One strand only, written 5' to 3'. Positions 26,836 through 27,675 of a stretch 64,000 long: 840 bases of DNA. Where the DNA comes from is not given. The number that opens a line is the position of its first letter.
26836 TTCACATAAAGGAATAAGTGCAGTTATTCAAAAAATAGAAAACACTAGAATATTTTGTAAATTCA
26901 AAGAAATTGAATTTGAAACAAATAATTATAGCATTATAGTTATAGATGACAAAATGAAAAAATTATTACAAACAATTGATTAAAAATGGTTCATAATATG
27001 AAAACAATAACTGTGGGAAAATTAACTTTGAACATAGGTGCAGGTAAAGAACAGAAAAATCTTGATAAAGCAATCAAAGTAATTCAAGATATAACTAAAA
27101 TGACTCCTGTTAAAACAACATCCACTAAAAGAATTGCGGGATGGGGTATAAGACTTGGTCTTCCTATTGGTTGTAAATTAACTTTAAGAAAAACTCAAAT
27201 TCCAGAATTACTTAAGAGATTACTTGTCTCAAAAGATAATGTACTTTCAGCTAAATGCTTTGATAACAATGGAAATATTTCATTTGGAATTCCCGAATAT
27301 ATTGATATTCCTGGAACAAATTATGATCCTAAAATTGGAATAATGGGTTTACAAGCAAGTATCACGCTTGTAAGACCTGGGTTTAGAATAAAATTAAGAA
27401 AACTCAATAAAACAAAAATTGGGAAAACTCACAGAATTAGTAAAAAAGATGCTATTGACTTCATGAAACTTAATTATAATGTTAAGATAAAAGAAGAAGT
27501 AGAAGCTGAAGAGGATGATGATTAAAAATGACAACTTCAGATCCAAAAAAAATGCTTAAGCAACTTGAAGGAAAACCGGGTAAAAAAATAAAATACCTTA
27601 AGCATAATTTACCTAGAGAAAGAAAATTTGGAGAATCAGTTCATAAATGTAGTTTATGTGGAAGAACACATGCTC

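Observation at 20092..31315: Multiple ribosomal proteins carry long Lys-rich low-complexity extensions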

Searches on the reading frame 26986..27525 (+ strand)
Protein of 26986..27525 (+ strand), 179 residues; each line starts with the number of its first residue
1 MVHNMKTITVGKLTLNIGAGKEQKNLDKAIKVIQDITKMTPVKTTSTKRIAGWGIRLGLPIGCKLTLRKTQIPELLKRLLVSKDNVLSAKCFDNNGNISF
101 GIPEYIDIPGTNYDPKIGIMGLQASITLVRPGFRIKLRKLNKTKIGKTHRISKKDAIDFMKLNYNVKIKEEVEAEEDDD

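Call 3: search_protein_families(library=pfam, proteins=[window:26986-27525:+], max_evalue=0.001)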
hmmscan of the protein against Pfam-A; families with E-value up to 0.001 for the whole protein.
window:26986-27525:+ (179 aa): 2 families
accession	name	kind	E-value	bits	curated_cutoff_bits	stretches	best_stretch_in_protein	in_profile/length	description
PF00673.26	Ribosomal_L5_C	-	2.1e-15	57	27.8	1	60-135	1-79/94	ribosomal L5P family C-terminus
PF00281.24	Ribosomal_L5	-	6e-13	49.3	34.9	1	4-56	2-57/57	Ribosomal protein L5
